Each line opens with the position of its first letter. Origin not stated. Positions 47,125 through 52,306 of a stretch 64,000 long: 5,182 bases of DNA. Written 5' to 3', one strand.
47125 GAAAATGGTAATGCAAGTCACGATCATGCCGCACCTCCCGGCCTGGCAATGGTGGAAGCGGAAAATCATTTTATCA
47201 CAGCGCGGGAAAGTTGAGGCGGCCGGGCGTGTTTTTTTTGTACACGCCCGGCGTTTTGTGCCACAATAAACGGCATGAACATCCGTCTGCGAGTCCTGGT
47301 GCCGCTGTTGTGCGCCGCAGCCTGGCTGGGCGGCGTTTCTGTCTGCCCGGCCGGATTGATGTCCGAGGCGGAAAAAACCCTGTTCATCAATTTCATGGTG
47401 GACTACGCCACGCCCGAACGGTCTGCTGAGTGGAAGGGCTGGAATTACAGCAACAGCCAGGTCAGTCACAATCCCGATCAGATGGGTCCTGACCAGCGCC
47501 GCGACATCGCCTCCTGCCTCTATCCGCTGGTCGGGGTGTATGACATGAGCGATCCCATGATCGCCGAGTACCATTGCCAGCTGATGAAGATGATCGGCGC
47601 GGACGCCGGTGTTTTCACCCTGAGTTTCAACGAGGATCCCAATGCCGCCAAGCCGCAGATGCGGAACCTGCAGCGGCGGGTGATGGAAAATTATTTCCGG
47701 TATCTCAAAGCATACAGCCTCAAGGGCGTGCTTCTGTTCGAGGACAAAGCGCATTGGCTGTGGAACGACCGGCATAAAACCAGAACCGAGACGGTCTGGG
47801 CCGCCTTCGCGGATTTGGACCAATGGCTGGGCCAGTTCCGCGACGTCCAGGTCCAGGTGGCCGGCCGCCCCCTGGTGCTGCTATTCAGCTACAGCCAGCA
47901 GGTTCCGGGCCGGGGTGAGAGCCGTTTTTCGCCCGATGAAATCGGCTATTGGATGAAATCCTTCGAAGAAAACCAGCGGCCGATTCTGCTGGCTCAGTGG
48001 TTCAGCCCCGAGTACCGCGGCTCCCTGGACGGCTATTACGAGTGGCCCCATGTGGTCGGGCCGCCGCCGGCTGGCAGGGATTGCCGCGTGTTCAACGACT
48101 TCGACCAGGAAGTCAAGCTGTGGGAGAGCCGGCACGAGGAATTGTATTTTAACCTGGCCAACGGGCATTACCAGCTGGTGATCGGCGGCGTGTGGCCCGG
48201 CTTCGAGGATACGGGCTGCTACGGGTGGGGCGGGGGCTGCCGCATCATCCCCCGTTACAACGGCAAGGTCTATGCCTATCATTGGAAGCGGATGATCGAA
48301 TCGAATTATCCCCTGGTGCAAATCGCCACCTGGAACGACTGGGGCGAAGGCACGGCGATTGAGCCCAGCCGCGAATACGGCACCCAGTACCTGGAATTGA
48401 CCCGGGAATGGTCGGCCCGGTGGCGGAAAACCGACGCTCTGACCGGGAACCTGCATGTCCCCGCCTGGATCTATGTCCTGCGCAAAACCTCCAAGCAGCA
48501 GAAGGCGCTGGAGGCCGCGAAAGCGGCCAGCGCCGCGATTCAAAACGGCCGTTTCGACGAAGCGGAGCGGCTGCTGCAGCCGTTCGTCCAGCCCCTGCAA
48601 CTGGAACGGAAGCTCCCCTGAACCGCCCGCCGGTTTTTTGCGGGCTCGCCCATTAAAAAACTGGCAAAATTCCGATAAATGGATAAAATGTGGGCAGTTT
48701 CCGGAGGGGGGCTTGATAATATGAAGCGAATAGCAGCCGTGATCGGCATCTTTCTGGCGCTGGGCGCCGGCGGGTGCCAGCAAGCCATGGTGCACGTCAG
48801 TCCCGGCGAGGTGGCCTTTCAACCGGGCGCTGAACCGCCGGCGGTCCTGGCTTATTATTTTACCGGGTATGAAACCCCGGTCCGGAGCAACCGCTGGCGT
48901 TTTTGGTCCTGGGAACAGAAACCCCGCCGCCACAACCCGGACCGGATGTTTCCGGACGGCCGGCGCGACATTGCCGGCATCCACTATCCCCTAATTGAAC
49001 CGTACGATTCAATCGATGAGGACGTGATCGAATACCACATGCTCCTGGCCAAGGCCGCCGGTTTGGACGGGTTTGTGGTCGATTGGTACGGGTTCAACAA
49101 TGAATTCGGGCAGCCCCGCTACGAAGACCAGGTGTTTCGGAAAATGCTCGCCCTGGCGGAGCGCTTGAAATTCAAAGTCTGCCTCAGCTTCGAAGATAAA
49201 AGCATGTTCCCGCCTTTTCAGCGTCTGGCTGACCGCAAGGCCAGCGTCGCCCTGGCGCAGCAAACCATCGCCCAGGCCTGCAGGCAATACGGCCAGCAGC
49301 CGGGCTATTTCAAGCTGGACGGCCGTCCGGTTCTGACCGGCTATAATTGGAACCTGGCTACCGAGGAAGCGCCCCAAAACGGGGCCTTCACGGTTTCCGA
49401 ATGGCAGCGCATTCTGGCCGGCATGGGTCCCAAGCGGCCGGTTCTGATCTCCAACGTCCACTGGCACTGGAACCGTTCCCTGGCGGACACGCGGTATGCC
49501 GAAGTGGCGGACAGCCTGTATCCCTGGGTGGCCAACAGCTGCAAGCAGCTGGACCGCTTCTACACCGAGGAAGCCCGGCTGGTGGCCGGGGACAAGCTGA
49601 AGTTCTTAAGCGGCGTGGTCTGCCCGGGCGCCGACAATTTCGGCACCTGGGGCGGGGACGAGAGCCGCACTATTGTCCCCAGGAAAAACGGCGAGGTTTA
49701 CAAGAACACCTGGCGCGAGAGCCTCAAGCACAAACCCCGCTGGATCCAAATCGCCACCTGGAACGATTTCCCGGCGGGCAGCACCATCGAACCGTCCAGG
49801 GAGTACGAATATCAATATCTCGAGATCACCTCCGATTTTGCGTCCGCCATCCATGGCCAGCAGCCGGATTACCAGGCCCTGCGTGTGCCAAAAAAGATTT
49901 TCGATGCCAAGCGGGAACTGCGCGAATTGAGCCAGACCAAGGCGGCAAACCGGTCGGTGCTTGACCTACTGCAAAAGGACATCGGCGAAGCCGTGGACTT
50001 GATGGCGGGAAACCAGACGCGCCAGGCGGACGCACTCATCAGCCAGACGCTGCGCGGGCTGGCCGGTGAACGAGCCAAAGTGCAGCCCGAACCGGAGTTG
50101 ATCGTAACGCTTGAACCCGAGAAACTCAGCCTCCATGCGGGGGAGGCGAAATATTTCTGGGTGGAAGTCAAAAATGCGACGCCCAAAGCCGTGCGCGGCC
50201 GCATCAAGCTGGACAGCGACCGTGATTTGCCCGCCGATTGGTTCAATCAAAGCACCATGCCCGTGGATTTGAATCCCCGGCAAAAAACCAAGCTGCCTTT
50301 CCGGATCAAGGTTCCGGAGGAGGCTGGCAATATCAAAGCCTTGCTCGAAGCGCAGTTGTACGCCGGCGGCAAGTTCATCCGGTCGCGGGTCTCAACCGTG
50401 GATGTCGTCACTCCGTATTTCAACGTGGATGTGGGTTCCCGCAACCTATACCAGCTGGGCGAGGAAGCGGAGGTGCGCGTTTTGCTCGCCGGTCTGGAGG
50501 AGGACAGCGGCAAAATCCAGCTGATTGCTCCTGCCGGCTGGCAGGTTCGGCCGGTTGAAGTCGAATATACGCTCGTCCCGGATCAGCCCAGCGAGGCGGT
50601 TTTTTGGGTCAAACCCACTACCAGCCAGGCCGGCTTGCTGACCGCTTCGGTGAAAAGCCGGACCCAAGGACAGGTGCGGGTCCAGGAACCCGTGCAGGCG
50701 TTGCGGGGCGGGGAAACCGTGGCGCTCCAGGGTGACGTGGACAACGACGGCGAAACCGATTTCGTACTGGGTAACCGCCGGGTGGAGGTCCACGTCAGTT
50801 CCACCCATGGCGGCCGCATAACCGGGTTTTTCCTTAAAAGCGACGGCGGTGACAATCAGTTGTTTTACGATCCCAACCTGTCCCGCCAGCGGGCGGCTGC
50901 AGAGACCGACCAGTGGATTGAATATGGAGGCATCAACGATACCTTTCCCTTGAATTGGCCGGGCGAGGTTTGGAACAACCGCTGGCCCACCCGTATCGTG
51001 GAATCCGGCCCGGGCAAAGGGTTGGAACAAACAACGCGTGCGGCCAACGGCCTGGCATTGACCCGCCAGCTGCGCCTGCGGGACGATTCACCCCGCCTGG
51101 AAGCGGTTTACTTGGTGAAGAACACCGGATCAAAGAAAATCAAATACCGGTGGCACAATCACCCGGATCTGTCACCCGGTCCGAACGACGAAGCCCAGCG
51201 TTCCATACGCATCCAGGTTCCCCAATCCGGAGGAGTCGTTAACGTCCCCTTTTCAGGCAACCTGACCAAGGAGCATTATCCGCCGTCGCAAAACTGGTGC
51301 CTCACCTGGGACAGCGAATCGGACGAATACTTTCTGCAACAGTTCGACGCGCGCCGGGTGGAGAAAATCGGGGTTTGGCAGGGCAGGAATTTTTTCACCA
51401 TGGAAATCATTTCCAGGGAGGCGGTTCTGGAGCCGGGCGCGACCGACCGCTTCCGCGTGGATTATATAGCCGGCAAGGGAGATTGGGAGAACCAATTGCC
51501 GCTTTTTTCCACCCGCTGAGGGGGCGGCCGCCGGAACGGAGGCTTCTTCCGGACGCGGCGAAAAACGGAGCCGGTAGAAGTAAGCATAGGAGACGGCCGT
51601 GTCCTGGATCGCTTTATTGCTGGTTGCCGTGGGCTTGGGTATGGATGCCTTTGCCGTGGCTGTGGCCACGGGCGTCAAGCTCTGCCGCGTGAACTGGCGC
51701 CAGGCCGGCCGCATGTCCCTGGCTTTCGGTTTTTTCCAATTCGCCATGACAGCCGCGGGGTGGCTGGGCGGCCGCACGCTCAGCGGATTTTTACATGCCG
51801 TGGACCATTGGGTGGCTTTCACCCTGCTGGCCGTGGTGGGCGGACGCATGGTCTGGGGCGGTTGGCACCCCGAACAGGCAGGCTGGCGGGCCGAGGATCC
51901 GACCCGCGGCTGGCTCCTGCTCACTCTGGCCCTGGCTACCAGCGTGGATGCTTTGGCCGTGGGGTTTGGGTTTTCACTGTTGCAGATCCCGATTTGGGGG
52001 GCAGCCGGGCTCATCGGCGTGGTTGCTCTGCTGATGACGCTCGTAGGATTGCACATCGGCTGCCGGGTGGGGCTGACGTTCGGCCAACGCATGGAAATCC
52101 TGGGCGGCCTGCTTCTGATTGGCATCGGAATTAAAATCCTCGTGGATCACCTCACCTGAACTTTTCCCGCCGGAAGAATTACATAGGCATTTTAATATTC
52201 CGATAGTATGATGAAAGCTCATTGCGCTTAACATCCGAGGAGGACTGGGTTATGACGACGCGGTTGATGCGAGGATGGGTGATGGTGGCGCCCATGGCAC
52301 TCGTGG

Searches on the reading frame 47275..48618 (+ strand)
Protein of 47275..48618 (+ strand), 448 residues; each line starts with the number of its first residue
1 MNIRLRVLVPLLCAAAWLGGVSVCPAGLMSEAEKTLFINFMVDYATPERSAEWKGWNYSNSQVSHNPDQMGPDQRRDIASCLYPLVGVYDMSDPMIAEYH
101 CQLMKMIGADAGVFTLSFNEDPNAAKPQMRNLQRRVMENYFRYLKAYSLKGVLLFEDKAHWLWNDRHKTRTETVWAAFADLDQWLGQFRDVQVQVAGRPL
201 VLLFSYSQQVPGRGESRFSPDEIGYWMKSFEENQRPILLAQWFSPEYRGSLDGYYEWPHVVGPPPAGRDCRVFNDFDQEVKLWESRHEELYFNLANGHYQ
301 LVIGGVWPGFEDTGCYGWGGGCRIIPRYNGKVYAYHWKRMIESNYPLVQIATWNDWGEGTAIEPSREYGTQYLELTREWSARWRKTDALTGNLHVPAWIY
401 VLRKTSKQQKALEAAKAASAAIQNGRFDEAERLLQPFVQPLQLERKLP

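Call 46: search_protein_families(library=pfam, proteins=[window:47275-48618:+], max_evalue=0.001)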
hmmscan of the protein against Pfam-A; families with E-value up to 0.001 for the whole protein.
window:47275-48618:+ (448 aa): 3 families
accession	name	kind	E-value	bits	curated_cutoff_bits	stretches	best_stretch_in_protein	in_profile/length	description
PF16317.11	Glyco_hydro_99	-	9.8e-16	58.2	33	2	294-366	237-308/341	Glycosyl hydrolase family 99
PF14307.12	Glyco_tran_WbsX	-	4.3e-07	30.1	25.1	1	329-375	297-349/350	Glycosyltransferase WbsX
PF03659.20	Glyco_hydro_71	-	5.8e-05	22.5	34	1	331-371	207-247/375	Glycosyl hydrolase family 71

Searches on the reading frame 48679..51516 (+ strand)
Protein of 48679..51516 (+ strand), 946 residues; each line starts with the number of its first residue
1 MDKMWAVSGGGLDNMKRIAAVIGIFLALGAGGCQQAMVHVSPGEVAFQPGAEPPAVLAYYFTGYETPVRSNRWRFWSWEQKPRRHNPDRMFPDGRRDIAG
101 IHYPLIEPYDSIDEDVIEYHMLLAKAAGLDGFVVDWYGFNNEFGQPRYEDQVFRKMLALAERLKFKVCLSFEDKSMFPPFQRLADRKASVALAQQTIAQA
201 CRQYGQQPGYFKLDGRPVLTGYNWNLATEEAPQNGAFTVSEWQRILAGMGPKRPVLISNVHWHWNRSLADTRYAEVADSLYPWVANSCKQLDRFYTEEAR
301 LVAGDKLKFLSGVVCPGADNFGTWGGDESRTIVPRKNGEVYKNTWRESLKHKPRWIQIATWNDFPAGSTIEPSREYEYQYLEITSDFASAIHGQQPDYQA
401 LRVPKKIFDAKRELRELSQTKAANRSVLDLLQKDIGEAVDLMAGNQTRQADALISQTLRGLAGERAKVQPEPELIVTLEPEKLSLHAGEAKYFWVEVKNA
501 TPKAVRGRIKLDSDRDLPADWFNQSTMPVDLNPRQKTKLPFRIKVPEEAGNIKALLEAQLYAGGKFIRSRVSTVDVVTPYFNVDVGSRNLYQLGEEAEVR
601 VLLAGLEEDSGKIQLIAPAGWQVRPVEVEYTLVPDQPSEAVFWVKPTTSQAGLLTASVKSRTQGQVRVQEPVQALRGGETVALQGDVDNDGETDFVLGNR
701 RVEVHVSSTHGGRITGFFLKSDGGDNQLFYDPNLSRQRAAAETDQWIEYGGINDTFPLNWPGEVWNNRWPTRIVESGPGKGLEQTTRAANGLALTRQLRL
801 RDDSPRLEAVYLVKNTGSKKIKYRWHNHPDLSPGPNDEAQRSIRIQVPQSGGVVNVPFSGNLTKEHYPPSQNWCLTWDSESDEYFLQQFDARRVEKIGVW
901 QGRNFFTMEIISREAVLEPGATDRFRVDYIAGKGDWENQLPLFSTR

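Call 46: search_protein_families(library=pfam, proteins=[window:48679-51516:+], max_evalue=0.001)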
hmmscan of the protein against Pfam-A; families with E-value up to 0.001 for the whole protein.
window:48679-51516:+ (946 aa): 3 families
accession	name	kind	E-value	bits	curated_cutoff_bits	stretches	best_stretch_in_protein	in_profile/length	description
PF03659.20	Glyco_hydro_71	-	7.9e-14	51.7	34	1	110-378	11-246/375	Glycosyl hydrolase family 71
PF16317.11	Glyco_hydro_99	-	1.1e-13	51.5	33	1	56-224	6-163/341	Glycosyl hydrolase family 99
PF14307.12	Glyco_tran_WbsX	-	1.2e-07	32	25.1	0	109-263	51-200/350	Glycosyltransferase WbsX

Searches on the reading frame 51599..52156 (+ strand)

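Call 46: search_protein_families(library=pfam, proteins=[window:51599-52156:+], max_evalue=0.001)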
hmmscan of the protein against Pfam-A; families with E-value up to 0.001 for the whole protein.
window:51599-52156:+ (186 aa): 1 family
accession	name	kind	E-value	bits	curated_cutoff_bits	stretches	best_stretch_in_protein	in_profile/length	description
PF02659.21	Mntp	-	1.6e-46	158.3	24.4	1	31-181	2-152/152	Putative manganese efflux pump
